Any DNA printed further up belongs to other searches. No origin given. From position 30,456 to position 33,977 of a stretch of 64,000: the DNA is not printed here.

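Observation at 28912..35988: Uncharacterised operon: 1073-aa helical protein, SBD-less Hsp70/actin-fold ATPase and TPR protein, downstream of a coiled-coil pyruvyl-transferase-like gene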

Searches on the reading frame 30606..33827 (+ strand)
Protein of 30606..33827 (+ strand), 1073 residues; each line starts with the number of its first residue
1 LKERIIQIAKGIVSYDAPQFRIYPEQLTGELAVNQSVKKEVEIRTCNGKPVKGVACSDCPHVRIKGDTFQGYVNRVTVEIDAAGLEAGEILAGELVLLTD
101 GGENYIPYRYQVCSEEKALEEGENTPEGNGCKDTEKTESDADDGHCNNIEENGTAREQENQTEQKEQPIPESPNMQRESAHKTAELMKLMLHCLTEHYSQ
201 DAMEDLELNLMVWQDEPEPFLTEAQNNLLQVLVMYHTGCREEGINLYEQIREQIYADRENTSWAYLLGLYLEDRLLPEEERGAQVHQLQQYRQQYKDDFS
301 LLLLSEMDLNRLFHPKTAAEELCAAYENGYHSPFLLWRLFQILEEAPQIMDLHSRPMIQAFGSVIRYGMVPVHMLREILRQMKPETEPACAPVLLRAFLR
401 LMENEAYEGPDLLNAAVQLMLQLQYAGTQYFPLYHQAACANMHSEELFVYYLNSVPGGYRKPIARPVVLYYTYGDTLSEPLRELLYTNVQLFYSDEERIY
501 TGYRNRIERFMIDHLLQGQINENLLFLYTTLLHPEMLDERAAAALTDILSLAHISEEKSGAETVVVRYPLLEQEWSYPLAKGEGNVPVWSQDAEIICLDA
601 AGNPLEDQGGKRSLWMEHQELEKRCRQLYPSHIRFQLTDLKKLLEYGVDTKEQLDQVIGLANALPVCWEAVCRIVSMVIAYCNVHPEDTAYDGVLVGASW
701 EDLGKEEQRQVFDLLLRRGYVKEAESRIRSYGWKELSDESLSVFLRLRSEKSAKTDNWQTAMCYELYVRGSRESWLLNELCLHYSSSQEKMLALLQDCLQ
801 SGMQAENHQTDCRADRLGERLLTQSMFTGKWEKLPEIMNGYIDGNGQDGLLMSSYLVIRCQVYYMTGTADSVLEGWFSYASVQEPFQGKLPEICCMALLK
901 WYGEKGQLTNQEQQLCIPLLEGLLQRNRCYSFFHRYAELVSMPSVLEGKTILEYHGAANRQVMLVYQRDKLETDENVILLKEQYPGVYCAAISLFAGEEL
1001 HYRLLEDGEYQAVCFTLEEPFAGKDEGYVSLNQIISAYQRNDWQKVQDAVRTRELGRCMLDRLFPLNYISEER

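Call 3: search_protein_families(library=pfam, proteins=[window:30606-33827:+], max_evalue=0.1)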
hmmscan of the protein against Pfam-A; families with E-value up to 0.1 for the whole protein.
window:30606-33827:+ (1073 aa): 3 families
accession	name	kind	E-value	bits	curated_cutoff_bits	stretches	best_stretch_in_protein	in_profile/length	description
PF18984.5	DUF5717_N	-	7.1e-96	322.3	25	2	176-742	299-862/875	Family of unknown function (DUF5717)N-terminal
PF18983.5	DUF5717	-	8.7e-38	130.7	25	1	759-1064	4-306/306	Family of unknown function (DUF5717)C-terminal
PF23339.1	PTHB1_CtH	-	0.037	14.6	27.9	0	731-758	23-50/77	PTHB1 C-terminal helix bundle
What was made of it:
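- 31125..33827 (+): Body of the DUF5717 protein. Helical TPR-like repeats at aa 174-549 (31125-32252). Small beta domain at aa 551-614 (32256-32447). Helical repeats at aa 619-936 (32460-33413). Beta domain at aa 949-1011 (33450-33638). C-terminal helical hairpin and conserved tail ...[DE]x[LIMY]F-x-hydrophobic at aa 1026-1073 (33681-33824). Stop at 33825-33827. Pfam DUF5717_N E 7e-96 and DUF5717 E 9e-38 (call 3).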

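Call 4: search_protein_families(library=ncbifam, proteins=[window:30606-33827:+], max_evalue=0.1)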
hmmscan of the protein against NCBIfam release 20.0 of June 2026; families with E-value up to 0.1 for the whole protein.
window:30606-33827:+ (1073 aa): 0 families

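Call 6: search_protein_families(library=padloc, proteins=[window:30606-33827:+], max_evalue=0.1)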
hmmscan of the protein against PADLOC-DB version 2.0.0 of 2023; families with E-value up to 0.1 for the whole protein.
window:30606-33827:+ (1073 aa): 0 families

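Call 14: find_homologous_proteins(query=window:30606-33827:+)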
Query window:30606-33827:+ (1073 aa): 27 proteins with E <= 0.001 among 8000 candidates.
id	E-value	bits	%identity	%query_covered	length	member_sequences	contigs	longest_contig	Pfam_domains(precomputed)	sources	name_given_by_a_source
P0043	0.0e+0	2471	100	100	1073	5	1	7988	PF18984.6,PF18983.6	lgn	-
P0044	0.0e+0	2148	87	100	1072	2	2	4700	PF18984.6,PF18983.6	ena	-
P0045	0.0e+0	1768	73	100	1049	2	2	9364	PF18984.6,PF18983.6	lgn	-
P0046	0.0e+0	1751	70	100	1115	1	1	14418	PF18984.6,PF18983.6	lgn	-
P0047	0.0e+0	1730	71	100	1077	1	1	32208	PF18984.6,PF18983.6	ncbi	-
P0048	0.0e+0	1647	69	100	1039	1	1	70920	PF18984.6,PF18983.6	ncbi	-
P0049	0.0e+0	1606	66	100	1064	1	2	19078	PF18984.6,PF18983.6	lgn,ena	-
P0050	0.0e+0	1061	55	65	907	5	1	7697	PF18984.6,PF18983.6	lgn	-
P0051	5.7e-245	834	39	99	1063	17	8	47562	PF18984.6,PF18983.6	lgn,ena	-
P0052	1.7e-73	266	22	82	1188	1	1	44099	PF18984.6,PF18983.6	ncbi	-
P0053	5.7e-72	261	23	77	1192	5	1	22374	PF18984.6,PF18983.6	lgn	-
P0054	9.3e-72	261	26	75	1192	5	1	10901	PF18984.6,PF18983.6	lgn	-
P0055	9.7e-72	260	24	73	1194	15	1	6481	PF18984.6,PF18983.6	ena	-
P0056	9.4e-70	254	24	72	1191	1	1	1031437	PF18984.6,PF18983.6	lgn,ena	-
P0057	1.4e-69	253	22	73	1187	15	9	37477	PF18984.6,PF18983.6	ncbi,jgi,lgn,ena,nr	ncbi:MAG: hypothetical protein HFG64_06960 [Lachnospiraceae bacterium]|nr:hypothetical protein [Lach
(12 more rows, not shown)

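Call 32: predict_structure(alignment_id=A3)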
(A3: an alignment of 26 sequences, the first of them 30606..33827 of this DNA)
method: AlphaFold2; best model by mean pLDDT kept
length: 1073 residues; sequences in the alignment: 26
mean_pLDDT: 80.6   pTM: 0.50
mean pLDDT of the five models: 80.6, 80.3, 77.4, 76.7, 76.2
residues with pLDDT >= 90: 318; 70-90: 574; 50-70: 98; < 50: 83
segments of 3 or more residues with pLDDT < 50: 117-173, 803-810, 1023-1025, 1066-1073
pLDDT, mean of each block of 10 residues (from residue 1): 91 83 92 89 91 91 90 93 86 92 93 66 34 28 28 29 32 53 68 55 73 73 85 81 87 84 85 81 82 78 75 81 83 80 89 92 84 88 85 90 75 91 88 91 85 85 88 78 90 85 89 92 91 91 93 81 90 90 89 87 71 89 93 92 88 91 90 90 87 85 85 89 87 84 88 79 91 88 91 90 51 84 92 90 87 92 88 86 63 91 85 87 87 84 77 85 80 80 89 72 76 52 54 70 77 71 49 29
secondary structure, 60 per line:
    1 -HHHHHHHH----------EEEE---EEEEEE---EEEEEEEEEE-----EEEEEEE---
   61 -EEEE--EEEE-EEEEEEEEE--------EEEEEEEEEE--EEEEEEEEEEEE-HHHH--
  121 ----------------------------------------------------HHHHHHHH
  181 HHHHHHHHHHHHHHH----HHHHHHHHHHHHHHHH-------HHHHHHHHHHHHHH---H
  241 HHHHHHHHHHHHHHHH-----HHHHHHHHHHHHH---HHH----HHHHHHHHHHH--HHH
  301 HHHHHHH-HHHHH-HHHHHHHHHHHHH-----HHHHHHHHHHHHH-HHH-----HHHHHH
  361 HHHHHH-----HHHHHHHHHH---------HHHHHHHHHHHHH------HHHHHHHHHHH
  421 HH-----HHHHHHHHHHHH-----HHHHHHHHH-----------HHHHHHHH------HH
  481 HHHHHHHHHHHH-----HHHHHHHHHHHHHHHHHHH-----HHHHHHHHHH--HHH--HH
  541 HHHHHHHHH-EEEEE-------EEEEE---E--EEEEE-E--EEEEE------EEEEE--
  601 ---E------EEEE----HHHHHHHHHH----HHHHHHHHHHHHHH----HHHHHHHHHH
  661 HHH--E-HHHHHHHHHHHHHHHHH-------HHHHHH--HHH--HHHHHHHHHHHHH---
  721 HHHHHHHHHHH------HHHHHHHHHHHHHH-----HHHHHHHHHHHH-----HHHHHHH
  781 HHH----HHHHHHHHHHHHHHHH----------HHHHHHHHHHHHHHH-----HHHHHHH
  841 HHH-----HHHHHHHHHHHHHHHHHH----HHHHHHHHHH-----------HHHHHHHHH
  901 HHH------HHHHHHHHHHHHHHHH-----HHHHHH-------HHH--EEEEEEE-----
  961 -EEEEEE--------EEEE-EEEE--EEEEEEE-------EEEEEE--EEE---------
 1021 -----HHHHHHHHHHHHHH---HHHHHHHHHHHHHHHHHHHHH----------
elements in order (helices of 4 or more, strands of 3 or more residues): H2-9 E20-23 E27-32 E36-45 E51-57 E62-65 E68-71 E73-81 E90-99 E102-113 H115-118 H173-195 H200-215 H223-236 H240-256 H262-274 H285-295 H298-307 H309-313 H315-327 H333-345 H355-366 H372-381 H391-403 H410-422 H428-439 H445-453 H465-472 H479-492 H498-516 H522-531 H539-549 E551-555 E563-567 E574-578 E583-587 E594-598 E611-614 H619-628 H633-646 H651-663 H668-684 H692-697 H705-717 H721-731 H738-751 H757-768 H774-783 H788-803 H814-828 H834-843 H849-866 H871-880 H892-903 H910-925 H931-936 E949-955 E962-967 E976-979 E981-984 E987-993 E1001-1006 E1009-1011 H1026-1039 H1043-1063
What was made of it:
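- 30503..31124 (+): Three adjacent features. (1) Promoter-like site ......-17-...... at 30503-30531. (2) 5' end of the DUF5717 gene, with RBS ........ and the TTG start at 30606. (3) MSP/ASH (PapD-like) beta sandwich at aa 20-113 (30663-30944), followed by an acidic disordered linker at aa 117-173 (30954-31124). AF2 model with pLDDT about 90 for aa 1-113 and below 35 for aa 121-170 (call 32).
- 31125..33827 (+): AF2 mean pLDDT 80.6, pTM 0.50 (call 32).
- Checked: Gene 2 has an N-terminal beta domain followed by an acidic disordered linker (AF2 model, call 32). The 'helical body' of gene 2 contains two further beta domains, at aa 551-614 and 949-1011 (call 32).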

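Call 66: search_solved_structures(query=A3, max_evalue=10)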
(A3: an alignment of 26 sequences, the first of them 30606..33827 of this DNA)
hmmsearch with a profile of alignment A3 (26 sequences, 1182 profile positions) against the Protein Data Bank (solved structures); distinct sequences matched with E-value up to 10: 1.
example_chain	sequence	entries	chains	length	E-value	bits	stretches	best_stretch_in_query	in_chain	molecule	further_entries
7y9n_A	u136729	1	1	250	0.086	13.8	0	324-408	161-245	Spike protein S2',5HB-H2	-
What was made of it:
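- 31125..33827 (+): No PDB sequence relative (call 66).
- Tried and rejected: The DUF5717 profile against PDB sequences gave nothing (call 66).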

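Call 77: search_protein_families(library=phrogs, proteins=[window:30606-33827:+], max_evalue=0.001)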
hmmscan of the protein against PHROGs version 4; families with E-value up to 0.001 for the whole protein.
window:30606-33827:+ (1073 aa): 0 families
